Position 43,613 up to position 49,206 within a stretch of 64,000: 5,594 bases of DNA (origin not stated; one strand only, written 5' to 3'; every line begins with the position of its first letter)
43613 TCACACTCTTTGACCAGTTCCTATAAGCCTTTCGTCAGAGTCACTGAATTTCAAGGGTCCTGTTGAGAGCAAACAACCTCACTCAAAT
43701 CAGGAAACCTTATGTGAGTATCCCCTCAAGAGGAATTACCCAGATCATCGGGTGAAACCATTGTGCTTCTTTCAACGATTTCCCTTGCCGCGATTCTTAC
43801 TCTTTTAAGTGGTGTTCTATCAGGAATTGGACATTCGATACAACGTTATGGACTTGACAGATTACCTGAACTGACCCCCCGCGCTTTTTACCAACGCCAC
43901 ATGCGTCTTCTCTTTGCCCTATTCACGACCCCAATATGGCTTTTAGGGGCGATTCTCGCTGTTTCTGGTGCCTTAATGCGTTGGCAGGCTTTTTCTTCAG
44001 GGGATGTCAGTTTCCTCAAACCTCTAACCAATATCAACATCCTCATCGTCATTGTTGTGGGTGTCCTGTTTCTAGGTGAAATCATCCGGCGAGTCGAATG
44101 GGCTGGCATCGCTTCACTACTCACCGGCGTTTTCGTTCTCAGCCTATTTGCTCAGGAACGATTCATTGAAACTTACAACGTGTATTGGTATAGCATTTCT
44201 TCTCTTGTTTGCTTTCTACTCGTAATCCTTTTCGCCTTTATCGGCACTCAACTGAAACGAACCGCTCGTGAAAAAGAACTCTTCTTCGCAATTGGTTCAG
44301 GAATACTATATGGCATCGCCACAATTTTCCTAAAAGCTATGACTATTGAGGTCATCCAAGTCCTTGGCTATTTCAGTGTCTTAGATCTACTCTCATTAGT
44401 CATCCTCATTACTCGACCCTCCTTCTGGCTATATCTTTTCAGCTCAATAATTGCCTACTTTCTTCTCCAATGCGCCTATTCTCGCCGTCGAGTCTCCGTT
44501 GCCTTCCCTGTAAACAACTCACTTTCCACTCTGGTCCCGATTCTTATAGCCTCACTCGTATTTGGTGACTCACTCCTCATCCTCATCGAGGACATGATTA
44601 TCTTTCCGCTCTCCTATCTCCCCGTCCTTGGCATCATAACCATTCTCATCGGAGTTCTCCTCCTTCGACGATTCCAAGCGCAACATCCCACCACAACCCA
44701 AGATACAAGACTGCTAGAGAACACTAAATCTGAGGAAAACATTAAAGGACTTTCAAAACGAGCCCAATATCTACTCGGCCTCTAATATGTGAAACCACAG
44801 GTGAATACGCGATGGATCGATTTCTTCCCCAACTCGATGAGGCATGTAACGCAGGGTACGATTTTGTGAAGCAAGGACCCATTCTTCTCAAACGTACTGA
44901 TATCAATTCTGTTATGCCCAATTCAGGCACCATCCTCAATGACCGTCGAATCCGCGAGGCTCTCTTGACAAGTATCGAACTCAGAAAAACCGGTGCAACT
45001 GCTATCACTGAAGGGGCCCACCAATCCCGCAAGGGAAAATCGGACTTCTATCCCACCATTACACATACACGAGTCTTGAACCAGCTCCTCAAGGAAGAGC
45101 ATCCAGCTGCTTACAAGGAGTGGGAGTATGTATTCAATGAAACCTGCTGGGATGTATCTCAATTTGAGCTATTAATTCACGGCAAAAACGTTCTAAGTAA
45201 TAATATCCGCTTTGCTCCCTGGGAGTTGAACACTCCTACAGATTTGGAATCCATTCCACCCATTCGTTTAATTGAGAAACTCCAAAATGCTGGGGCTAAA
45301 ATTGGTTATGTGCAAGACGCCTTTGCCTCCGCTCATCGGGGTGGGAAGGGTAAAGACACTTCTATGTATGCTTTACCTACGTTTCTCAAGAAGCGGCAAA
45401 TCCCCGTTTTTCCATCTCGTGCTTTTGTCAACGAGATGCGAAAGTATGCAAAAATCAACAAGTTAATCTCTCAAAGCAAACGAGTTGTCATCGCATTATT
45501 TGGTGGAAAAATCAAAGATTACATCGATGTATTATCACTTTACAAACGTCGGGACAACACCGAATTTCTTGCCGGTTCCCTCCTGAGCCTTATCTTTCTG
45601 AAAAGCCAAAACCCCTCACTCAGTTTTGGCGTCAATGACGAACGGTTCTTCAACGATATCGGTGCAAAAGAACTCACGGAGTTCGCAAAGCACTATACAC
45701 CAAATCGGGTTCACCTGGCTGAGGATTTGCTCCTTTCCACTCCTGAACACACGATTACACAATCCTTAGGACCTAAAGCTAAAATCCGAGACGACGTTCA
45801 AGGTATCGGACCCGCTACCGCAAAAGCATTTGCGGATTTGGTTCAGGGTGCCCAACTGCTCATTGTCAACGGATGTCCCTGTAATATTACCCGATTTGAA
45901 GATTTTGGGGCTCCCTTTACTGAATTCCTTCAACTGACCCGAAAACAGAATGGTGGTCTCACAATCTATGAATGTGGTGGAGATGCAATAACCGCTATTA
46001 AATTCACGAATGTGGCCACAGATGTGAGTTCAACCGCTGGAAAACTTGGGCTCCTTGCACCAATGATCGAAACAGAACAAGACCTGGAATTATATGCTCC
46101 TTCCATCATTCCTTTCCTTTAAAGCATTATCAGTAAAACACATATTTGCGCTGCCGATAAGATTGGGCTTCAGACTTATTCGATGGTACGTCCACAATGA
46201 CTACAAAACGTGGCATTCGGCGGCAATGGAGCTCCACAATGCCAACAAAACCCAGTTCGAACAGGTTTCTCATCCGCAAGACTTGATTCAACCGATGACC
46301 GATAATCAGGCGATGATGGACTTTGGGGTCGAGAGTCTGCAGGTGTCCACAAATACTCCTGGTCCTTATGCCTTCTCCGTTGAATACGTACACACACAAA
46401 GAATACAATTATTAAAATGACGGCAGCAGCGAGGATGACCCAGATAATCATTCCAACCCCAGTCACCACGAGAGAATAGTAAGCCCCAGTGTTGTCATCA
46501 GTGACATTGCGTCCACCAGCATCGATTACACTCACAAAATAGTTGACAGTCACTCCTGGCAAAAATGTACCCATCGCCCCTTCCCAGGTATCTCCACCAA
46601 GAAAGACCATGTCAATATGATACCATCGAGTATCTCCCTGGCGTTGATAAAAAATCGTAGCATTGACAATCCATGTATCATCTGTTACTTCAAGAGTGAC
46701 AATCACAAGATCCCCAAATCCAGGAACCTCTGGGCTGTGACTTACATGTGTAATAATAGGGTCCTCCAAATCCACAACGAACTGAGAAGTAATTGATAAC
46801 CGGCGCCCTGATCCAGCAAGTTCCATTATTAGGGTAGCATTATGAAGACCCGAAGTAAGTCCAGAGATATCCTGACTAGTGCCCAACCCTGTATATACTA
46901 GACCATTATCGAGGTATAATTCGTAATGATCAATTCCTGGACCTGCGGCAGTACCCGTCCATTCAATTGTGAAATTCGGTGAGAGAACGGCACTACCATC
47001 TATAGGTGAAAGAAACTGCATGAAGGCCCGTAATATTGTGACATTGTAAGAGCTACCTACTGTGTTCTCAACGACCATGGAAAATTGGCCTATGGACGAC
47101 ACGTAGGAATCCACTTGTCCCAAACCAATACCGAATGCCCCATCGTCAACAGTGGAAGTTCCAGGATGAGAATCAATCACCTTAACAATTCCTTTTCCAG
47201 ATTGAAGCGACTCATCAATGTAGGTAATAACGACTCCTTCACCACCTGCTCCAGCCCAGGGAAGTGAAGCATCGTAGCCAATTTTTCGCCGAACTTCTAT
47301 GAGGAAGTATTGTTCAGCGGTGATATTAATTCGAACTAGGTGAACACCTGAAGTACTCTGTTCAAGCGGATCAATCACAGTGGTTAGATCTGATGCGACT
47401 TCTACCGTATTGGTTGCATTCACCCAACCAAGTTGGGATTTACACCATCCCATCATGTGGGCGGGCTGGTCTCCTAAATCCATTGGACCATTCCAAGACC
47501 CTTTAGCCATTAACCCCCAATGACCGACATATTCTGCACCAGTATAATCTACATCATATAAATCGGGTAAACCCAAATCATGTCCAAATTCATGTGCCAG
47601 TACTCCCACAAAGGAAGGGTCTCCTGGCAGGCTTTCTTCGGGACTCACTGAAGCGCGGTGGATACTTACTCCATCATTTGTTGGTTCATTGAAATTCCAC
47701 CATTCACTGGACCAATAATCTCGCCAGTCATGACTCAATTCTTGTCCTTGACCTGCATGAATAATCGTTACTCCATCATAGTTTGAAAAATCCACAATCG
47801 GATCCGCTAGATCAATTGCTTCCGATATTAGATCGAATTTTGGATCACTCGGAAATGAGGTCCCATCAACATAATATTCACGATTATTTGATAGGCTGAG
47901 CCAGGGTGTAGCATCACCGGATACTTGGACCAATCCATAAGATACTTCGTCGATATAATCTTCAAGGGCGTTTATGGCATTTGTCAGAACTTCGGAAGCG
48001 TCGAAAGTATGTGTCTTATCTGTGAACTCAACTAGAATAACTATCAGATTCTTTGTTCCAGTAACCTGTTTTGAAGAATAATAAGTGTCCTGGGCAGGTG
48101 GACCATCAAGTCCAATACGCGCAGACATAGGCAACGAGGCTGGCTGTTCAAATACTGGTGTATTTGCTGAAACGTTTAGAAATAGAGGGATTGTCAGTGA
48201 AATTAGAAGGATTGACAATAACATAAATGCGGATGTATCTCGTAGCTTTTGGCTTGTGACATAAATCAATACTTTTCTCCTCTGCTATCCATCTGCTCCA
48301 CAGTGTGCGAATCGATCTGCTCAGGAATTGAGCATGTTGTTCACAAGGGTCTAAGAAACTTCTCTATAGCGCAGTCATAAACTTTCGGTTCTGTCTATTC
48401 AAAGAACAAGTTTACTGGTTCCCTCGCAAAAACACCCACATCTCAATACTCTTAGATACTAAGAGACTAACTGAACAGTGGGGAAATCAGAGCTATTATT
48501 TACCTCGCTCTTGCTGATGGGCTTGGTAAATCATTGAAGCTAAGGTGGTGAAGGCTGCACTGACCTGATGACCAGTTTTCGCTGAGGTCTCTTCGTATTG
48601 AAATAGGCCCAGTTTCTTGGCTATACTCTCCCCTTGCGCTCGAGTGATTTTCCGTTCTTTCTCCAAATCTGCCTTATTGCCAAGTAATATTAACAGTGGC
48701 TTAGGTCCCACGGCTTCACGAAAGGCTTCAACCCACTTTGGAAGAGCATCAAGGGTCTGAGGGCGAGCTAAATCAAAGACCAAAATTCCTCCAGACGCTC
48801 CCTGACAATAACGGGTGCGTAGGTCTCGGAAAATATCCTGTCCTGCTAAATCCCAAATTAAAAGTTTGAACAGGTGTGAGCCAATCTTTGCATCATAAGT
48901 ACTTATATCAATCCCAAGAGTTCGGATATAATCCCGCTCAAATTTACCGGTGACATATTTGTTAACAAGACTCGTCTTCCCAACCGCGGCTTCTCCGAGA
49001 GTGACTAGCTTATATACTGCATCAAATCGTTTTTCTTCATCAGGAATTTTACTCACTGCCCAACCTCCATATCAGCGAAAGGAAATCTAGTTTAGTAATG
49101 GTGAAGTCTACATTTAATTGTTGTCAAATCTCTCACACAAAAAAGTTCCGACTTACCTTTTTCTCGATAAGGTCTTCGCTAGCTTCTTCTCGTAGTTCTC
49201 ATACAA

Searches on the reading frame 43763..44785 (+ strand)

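Call 55: search_protein_families(library=pfam, proteins=[window:43763-44785:+], max_evalue=0.0001)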
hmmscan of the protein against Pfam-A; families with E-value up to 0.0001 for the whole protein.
window:43763-44785:+ (340 aa): 2 families
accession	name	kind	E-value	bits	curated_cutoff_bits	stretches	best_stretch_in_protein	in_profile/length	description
PF05653.20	Mg_trans_NIPA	-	7.9e-08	32.3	26.2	1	10-305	7-293/295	Magnesium transporter NIPA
PF10639.15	TMEM234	-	2.9e-06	27.8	30.1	0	179-265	4-88/113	Putative transmembrane family 234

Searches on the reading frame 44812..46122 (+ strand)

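Call 55: search_protein_families(library=pfam, proteins=[window:44812-46122:+], max_evalue=0.0001)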
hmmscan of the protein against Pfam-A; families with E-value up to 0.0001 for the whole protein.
window:44812-46122:+ (436 aa): 1 family
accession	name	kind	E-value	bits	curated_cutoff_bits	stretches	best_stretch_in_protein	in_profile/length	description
PF00162.24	PGK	-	4.5e-29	102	27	1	22-409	8-368/379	Phosphoglycerate kinase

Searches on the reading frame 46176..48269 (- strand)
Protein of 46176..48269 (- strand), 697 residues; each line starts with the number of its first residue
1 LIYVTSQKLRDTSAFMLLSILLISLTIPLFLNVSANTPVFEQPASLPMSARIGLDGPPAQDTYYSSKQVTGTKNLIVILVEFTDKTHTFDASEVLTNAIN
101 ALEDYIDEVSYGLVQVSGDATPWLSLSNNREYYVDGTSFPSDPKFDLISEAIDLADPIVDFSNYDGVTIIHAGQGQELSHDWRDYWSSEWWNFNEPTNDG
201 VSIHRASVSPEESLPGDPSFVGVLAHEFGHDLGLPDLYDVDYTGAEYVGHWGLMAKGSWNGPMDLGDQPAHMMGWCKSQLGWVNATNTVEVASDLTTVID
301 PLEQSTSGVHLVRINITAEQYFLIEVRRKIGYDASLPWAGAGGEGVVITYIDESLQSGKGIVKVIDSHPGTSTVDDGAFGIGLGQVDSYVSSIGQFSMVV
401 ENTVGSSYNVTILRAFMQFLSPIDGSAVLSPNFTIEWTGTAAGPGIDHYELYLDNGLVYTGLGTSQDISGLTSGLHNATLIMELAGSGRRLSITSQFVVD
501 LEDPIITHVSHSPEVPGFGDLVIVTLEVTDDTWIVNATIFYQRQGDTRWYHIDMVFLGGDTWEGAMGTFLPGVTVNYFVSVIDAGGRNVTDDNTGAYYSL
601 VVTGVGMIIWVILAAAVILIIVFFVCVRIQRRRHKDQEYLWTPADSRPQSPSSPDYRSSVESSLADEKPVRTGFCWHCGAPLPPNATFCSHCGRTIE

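Call 55: search_protein_families(library=pfam, proteins=[window:46176-48269:-], max_evalue=0.0001)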
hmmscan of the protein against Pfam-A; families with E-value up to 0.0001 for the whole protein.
window:46176-48269:- (697 aa): 3 families
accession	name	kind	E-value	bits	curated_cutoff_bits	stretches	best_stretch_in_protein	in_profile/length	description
PF05547.17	Peptidase_M6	-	4.6e-19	69.2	22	1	215-282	221-293/294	Immune inhibitor A peptidase M6, catalytic domain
PF13240.11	Zn_Ribbon_1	-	3.4e-09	36.7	25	1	674-694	1-21/23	zinc-ribbon domain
PF12773.13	DZR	-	3.7e-05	24.2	27.3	1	670-693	22-45/45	Double zinc ribbon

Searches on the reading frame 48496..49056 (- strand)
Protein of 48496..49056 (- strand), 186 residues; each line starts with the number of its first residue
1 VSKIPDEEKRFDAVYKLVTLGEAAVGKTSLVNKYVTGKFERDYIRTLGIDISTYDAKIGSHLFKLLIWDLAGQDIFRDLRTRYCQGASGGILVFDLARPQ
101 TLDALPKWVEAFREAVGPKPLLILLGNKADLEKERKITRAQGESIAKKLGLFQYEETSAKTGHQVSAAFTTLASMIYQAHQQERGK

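Call 55: search_protein_families(library=pfam, proteins=[window:48496-49056:-], max_evalue=0.0001)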
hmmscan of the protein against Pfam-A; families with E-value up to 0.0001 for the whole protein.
window:48496-49056:- (186 aa): 3 families
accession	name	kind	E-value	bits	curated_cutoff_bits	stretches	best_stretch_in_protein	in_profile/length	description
PF00071.28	Ras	-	8.2e-44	149.5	21.6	1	16-177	1-161/162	Ras family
PF08477.19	Roc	-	3.2e-25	89.1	27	1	16-130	1-119/119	Ras of Complex, Roc, domain of DAPkinase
PF00025.27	Arf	-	4.4e-10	39.7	22.3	1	12-173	12-171/174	ADP-ribosylation factor family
